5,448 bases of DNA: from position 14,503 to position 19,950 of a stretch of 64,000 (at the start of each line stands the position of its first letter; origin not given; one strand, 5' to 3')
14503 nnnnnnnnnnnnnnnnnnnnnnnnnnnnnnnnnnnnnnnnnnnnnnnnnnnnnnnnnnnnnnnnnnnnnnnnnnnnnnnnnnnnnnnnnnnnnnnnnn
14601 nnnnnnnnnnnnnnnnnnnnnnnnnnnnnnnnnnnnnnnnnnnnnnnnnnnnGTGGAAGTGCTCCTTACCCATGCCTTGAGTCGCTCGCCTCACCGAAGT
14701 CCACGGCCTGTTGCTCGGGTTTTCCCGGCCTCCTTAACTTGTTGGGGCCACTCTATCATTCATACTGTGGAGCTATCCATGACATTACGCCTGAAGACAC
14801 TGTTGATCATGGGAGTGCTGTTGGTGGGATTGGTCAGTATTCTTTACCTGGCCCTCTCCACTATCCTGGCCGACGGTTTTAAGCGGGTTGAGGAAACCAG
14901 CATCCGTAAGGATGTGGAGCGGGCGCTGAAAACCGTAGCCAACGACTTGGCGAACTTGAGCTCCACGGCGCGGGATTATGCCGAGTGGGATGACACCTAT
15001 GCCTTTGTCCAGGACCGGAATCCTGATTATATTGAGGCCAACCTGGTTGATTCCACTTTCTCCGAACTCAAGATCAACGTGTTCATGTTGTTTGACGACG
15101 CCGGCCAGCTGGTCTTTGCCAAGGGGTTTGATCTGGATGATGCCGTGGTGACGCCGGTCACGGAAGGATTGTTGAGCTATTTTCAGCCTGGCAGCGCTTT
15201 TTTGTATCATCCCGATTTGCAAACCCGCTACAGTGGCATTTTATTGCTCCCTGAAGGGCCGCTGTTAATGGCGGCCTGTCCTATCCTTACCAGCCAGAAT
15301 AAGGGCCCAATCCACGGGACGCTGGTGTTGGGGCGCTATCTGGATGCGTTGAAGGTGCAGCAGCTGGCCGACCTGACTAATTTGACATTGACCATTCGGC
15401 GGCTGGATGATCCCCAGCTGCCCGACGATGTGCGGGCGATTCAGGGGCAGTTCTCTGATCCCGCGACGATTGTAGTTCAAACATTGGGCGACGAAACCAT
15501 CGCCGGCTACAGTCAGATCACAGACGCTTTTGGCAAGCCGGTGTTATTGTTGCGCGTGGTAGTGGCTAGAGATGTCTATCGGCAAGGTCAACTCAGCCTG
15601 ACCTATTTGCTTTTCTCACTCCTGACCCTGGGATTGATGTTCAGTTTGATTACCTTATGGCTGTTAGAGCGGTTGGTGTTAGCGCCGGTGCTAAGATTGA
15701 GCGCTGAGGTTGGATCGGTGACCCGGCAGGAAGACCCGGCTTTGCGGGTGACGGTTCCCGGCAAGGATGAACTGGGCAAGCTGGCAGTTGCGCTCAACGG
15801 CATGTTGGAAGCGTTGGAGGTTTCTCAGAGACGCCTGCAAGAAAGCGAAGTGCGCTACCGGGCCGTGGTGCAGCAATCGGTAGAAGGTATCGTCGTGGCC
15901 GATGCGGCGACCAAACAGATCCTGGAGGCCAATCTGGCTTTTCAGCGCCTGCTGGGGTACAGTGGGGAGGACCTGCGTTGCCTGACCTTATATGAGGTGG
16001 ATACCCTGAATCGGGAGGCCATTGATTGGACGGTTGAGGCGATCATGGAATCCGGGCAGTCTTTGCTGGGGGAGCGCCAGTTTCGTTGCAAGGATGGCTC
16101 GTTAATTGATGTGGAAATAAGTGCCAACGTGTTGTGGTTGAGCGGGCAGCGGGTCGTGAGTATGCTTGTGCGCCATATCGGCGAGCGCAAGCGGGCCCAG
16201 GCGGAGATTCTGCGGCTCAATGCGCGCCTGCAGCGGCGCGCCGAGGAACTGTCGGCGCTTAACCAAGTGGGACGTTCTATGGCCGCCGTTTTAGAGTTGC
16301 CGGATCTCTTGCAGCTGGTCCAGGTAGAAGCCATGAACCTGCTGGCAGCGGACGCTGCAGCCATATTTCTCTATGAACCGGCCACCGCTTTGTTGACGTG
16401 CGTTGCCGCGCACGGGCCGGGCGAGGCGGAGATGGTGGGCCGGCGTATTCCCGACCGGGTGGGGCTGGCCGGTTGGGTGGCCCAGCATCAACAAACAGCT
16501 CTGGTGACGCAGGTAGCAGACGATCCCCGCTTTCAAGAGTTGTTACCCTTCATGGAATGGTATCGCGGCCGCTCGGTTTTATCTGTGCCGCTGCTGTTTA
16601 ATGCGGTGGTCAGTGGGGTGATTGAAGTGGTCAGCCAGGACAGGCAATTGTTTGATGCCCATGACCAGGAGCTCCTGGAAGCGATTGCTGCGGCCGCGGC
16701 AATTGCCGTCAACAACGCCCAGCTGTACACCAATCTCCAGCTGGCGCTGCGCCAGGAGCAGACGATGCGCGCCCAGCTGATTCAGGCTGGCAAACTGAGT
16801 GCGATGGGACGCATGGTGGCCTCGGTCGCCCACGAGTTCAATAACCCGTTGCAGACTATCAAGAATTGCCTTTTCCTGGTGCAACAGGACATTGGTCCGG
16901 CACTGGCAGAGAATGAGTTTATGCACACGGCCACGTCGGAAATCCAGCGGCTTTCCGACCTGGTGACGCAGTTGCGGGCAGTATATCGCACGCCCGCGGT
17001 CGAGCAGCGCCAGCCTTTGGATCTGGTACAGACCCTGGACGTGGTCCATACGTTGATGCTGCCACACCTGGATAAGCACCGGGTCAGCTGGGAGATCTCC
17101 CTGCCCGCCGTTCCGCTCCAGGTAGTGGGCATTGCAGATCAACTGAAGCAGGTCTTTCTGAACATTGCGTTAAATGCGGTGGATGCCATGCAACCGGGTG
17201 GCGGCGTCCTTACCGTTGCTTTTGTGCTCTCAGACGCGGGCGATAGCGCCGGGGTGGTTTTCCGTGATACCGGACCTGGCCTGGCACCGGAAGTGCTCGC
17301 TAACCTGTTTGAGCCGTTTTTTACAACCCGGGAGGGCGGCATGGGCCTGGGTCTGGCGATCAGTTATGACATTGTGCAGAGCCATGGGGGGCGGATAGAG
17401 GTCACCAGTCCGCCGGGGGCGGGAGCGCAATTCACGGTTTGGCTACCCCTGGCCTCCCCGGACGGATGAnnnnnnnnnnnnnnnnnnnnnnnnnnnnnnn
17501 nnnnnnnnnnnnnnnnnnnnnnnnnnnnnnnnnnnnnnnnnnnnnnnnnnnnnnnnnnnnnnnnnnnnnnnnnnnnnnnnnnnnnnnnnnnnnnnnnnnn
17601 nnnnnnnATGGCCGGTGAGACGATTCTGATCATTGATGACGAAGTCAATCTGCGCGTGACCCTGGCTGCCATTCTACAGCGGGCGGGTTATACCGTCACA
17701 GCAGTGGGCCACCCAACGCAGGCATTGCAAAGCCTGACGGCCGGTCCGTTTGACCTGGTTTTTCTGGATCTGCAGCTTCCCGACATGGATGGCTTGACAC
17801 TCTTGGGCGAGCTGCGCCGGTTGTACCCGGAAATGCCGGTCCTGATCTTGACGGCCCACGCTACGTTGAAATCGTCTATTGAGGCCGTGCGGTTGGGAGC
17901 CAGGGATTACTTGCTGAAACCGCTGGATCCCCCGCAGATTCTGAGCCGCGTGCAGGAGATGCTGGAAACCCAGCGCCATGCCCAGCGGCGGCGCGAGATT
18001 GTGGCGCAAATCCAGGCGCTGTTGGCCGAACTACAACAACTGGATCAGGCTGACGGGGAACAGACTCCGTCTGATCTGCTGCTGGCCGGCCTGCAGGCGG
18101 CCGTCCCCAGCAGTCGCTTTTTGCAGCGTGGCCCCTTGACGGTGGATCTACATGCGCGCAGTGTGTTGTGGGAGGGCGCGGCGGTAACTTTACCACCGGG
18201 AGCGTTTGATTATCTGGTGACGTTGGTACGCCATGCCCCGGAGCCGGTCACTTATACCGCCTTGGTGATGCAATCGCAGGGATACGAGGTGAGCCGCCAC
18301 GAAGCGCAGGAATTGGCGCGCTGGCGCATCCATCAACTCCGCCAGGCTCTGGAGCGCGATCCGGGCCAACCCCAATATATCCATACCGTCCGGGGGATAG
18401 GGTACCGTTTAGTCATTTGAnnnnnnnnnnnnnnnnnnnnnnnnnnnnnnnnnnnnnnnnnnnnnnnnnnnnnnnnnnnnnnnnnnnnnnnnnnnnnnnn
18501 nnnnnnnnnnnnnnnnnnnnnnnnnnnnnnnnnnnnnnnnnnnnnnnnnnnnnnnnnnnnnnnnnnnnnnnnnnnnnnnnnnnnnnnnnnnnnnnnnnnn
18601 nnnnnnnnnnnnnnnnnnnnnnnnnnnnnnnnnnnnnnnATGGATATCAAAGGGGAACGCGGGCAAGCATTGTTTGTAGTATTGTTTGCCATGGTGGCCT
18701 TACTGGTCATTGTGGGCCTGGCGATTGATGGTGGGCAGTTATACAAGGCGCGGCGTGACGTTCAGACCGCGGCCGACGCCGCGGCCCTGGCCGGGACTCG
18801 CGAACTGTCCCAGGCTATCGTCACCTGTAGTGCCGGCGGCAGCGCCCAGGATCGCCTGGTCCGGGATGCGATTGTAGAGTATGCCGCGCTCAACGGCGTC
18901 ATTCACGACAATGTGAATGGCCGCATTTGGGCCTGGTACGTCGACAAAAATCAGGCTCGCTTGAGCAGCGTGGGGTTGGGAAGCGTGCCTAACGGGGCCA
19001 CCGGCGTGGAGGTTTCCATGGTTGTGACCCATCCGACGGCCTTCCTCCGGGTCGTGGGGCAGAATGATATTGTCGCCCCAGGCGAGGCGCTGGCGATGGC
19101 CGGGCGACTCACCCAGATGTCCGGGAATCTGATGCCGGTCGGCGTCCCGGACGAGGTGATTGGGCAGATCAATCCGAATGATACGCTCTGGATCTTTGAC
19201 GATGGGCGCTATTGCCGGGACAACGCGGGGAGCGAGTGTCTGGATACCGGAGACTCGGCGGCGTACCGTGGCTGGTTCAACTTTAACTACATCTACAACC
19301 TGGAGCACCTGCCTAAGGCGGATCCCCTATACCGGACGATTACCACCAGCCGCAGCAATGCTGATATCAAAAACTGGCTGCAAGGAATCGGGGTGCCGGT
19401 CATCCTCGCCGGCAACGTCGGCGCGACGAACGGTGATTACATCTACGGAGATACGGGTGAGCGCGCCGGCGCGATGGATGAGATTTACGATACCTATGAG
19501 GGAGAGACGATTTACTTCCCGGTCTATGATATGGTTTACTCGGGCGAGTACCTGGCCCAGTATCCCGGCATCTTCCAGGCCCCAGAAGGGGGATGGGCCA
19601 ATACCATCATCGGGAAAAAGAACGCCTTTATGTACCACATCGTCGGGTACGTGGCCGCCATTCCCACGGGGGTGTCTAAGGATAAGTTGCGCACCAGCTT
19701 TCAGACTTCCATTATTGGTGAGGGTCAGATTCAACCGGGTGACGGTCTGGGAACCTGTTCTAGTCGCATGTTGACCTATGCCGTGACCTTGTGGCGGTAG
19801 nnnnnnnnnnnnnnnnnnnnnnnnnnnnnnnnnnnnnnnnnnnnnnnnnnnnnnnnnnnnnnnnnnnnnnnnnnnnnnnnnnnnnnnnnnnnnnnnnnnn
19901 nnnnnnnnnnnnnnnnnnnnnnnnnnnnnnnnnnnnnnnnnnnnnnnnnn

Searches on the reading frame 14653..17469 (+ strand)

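Call 13: search_protein_families(library=pfam, proteins=[window:14653-17469:+], max_evalue=0.01)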
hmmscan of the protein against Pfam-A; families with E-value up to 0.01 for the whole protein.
window:14653-17469:+ (938 aa): 11 families
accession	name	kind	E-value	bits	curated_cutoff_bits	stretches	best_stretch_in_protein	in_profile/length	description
PF05228.19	CHASE4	-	4.3e-40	137.5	26.2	1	96-248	3-139/140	CHASE4 domain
PF02518.31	HATPase_c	-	5.9e-24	85.1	26.4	1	828-934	3-110/111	Histidine kinase-, DNA gyrase B-, and HSP90-like ATPase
PF13185.12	GAF_2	-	8.5e-16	58.8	28.6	1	548-686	3-135/136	GAF domain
PF01590.32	GAF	-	5.7e-15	56.5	22.4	1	549-686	2-133/133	GAF domain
PF13492.12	GAF_3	-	6.4e-12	46.4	27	1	549-688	2-129/129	GAF domain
PF13188.13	PAS_8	-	2e-08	34.3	21.8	1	401-459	2-59/65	PAS domain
PF00512.31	HisKA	-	5e-08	33.3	26.9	1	718-777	2-60/66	His Kinase A (phospho-acceptor) domain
PF00672.30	HAMP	-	2.5e-07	31.3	25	1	338-389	2-52/53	HAMP domain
PF00989.32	PAS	-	2.2e-06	28.1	22.6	1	401-506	2-108/113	PAS fold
PF13426.13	PAS_9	-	7.8e-06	26.5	27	1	411-503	2-93/103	PAS domain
PF08447.18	PAS_3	-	0.0017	19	25.6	1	424-504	2-85/89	PAS fold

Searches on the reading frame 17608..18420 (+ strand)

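Call 13: search_protein_families(library=pfam, proteins=[window:17608-18420:+], max_evalue=0.01)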
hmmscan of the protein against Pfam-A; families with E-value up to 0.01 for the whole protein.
window:17608-18420:+ (270 aa): 2 families
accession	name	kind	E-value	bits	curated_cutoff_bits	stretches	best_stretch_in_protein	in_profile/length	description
PF00072.30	Response_reg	-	3.3e-30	104.9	30.2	1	6-115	1-110/111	Response regulator receiver domain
PF00486.34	Trans_reg_C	-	2.5e-12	47.1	26.2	1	191-268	2-77/77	Transcriptional regulatory protein, C terminal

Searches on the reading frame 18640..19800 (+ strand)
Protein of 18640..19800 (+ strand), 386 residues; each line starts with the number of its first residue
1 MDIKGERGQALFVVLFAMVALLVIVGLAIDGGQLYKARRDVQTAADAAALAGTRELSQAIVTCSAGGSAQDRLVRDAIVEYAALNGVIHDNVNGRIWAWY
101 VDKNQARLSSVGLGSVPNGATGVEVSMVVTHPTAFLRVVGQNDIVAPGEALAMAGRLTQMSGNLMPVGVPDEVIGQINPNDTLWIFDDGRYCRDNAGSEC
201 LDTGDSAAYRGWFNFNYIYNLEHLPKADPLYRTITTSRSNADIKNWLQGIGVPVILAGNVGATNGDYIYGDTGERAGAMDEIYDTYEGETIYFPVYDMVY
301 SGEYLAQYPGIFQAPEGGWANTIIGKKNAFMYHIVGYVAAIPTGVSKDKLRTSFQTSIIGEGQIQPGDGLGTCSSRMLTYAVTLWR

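Call 79: search_protein_families(library=pfam, proteins=[window:18640-19800:+], max_evalue=0.01)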
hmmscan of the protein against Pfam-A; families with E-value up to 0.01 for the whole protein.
window:18640-19800:+ (386 aa): 1 family
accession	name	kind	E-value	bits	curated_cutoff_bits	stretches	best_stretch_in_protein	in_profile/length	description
PF13400.11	Tad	-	2.5e-12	47.3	22.3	1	8-52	1-44/47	Putative Flp pilus-assembly TadE/G-like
